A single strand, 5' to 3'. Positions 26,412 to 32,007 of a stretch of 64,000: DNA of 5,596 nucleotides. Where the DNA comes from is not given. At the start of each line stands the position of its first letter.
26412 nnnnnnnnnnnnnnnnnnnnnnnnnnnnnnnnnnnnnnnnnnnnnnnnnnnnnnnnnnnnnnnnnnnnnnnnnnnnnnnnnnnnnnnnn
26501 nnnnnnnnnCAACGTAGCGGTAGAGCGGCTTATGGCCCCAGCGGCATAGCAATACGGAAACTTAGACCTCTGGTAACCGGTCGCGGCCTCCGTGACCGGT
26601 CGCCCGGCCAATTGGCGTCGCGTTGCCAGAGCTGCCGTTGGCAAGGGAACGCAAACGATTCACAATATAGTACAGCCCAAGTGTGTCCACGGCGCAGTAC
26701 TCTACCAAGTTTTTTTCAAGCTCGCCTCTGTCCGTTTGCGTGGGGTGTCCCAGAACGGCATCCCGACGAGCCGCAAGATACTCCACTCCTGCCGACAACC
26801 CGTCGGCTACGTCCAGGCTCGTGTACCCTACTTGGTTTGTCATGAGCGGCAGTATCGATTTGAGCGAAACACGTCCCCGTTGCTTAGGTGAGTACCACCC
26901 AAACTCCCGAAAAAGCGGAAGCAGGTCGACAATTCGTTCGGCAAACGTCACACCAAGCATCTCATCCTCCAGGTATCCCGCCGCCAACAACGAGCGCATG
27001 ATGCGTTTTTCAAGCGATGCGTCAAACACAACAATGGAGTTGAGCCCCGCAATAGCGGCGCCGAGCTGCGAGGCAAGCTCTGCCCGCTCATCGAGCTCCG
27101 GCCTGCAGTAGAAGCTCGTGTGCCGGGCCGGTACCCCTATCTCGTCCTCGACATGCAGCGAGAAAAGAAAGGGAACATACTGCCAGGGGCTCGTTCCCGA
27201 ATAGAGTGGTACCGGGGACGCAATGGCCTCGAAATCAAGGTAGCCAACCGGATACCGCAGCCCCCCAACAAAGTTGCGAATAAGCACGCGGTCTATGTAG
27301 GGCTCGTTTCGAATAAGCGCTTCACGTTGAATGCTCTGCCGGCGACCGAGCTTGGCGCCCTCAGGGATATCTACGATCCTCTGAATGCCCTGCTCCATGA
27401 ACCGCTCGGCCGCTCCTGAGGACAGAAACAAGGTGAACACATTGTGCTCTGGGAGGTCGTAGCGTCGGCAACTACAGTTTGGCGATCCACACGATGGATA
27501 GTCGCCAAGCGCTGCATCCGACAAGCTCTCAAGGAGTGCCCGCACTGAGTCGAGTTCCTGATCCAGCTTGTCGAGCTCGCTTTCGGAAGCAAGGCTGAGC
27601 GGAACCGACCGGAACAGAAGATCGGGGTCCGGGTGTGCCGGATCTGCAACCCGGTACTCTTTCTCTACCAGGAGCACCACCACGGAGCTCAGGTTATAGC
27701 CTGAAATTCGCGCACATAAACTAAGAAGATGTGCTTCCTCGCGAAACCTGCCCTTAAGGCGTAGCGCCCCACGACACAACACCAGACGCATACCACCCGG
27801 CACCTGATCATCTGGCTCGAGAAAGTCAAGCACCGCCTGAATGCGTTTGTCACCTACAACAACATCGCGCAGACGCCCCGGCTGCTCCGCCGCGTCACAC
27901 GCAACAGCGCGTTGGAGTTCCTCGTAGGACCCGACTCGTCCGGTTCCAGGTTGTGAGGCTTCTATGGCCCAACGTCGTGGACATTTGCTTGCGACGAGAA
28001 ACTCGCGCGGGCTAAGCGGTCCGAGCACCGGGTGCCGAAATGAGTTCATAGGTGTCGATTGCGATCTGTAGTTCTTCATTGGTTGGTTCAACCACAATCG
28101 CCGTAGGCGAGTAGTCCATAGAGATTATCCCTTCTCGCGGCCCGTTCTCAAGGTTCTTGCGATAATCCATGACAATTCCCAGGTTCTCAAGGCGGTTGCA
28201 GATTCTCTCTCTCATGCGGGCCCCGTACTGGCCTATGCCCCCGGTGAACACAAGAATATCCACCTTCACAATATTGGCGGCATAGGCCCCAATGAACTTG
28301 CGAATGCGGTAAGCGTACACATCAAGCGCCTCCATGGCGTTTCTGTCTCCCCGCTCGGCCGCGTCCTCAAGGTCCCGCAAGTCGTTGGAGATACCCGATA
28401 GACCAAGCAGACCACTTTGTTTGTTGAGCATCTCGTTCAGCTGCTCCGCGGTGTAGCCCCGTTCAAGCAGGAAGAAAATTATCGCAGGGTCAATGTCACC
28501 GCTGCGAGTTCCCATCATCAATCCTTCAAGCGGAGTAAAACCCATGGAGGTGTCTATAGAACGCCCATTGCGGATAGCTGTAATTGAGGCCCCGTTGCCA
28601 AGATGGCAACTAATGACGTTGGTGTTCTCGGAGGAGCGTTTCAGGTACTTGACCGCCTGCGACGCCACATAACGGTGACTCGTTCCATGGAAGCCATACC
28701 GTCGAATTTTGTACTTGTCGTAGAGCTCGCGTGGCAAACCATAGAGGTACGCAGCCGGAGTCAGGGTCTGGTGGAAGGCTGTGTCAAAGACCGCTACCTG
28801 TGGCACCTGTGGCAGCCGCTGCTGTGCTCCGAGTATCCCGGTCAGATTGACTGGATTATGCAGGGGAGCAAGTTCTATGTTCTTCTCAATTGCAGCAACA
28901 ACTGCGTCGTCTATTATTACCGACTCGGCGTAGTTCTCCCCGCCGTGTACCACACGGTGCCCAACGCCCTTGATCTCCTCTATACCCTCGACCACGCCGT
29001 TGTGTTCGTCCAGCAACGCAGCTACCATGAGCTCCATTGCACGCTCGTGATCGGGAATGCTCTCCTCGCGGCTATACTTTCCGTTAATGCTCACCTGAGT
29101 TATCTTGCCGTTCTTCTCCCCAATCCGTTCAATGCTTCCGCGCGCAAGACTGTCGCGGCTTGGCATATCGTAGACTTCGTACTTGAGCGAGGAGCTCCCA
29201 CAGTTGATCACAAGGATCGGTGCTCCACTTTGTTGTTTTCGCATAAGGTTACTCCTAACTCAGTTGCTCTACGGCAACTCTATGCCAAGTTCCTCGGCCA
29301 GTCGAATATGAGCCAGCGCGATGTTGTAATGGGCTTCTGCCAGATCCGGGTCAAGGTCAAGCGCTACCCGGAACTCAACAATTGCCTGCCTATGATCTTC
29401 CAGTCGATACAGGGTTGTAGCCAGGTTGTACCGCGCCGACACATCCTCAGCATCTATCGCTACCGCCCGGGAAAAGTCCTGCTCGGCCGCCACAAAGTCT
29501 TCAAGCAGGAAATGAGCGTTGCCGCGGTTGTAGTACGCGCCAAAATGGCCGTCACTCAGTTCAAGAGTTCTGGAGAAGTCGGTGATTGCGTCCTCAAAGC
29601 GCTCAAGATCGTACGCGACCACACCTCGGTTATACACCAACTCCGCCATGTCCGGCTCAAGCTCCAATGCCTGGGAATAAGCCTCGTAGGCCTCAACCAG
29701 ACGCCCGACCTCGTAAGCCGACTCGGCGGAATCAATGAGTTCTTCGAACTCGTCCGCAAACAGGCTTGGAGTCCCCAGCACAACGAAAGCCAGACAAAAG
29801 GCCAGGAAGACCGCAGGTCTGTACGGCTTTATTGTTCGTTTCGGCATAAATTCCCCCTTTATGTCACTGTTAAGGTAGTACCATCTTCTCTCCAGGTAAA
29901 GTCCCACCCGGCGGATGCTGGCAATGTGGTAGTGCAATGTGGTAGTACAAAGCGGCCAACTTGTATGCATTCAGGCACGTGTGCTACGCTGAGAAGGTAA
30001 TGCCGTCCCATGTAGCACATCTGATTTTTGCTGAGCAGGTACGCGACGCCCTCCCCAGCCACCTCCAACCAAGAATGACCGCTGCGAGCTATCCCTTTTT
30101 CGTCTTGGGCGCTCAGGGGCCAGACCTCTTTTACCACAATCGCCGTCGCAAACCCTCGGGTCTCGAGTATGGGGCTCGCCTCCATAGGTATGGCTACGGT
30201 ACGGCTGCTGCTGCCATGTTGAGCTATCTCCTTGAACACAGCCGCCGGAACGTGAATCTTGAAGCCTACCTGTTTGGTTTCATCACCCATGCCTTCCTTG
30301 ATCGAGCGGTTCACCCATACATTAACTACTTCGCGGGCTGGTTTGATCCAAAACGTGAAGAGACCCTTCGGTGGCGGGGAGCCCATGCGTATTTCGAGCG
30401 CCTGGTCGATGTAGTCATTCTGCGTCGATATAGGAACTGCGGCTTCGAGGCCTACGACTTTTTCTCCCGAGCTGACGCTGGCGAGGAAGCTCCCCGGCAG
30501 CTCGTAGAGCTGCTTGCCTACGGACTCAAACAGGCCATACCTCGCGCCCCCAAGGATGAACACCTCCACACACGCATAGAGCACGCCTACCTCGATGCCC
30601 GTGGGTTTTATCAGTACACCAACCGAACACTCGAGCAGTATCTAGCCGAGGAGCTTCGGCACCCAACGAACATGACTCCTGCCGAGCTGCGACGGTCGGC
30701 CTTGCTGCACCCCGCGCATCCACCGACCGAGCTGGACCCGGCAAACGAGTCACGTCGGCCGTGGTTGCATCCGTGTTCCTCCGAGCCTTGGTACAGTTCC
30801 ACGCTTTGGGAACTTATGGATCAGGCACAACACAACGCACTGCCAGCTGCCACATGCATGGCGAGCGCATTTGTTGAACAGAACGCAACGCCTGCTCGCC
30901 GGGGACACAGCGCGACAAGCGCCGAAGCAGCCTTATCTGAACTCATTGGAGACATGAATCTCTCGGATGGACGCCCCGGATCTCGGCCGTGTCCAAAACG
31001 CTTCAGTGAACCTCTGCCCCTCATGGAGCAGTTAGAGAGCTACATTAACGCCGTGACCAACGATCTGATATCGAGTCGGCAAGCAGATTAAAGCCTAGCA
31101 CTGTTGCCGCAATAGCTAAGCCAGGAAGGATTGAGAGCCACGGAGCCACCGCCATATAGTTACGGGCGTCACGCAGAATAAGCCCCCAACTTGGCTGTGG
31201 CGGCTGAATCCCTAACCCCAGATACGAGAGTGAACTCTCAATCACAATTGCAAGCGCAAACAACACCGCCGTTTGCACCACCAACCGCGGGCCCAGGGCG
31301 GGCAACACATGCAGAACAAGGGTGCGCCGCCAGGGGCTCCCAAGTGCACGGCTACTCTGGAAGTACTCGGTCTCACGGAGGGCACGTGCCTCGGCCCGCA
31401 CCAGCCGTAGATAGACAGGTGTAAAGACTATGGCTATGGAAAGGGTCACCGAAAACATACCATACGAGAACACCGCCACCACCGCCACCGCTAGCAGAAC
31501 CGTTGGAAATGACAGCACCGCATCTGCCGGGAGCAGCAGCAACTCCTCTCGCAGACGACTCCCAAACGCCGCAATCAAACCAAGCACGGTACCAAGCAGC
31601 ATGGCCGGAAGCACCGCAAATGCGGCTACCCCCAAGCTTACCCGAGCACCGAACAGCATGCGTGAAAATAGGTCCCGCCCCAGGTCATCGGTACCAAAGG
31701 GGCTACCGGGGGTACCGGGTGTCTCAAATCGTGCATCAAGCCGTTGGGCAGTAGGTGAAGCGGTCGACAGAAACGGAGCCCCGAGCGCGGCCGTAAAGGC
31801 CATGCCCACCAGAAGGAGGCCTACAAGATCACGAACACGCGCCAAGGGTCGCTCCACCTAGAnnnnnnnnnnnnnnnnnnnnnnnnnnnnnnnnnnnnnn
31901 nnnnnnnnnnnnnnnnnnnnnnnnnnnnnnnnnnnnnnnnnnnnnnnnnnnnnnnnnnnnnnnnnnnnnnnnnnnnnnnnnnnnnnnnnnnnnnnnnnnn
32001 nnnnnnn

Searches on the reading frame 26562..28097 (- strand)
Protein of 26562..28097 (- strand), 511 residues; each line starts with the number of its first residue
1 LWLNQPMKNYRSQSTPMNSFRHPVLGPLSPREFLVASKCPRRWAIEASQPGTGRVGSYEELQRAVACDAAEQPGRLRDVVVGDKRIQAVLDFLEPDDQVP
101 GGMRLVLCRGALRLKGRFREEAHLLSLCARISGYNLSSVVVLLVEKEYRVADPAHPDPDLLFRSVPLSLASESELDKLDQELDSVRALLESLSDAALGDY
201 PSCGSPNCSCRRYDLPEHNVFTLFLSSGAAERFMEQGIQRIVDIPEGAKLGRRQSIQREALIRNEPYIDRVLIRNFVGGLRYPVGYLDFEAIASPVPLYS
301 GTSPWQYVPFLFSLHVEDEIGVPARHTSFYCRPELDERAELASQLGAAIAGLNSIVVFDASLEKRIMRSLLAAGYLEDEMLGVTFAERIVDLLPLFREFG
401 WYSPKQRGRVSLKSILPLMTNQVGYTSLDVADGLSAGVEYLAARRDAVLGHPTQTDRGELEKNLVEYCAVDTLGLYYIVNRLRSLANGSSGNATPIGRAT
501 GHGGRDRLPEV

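Call 47: search_protein_families(library=pfam, proteins=[window:26562-28097:-], max_evalue=0.00001)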
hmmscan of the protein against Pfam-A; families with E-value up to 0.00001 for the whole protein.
window:26562-28097:- (511 aa): 1 family
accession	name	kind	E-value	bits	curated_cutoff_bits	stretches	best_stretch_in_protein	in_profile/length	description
PF11074.14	DUF2779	-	1.1e-23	84.3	23.3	1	286-411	2-126/126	Domain of unknown function(DUF2779)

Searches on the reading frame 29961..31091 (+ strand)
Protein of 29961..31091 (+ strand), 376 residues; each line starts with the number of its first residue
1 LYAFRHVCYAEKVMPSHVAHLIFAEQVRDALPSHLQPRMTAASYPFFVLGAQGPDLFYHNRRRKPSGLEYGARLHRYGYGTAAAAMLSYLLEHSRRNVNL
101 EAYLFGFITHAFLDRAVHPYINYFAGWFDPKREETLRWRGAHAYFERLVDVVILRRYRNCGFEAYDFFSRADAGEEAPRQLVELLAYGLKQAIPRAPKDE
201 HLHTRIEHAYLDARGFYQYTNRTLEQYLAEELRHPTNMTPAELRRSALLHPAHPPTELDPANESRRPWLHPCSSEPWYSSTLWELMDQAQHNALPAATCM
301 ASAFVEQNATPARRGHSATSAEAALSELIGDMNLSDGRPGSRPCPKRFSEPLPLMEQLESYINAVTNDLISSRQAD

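Call 47: search_protein_families(library=pfam, proteins=[window:29961-31091:+], max_evalue=0.00001)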
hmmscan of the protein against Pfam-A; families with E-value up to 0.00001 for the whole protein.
window:29961-31091:+ (376 aa): 1 family
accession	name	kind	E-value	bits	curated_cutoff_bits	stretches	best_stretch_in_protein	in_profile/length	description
PF00882.24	Zn_dep_PLPC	-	7.9e-12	45.9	26.8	1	20-231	2-164/167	Zinc dependent phospholipase C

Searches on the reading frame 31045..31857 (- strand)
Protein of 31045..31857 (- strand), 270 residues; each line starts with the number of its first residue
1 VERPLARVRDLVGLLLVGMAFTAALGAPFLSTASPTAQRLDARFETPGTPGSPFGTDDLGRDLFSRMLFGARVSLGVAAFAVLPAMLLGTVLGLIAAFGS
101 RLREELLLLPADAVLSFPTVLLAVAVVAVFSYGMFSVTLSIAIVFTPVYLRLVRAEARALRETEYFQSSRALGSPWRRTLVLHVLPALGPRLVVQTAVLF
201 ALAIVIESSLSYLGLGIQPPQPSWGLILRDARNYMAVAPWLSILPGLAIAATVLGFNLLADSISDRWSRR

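Call 47: search_protein_families(library=pfam, proteins=[window:31045-31857:-], max_evalue=0.00001)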
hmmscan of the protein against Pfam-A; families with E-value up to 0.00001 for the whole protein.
window:31045-31857:- (270 aa): 1 family
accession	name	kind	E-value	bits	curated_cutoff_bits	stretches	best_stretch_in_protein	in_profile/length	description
PF00528.27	BPD_transp_1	-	2.7e-19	70.1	26.4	1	89-269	1-180/184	Binding-protein-dependent transport system inner membrane component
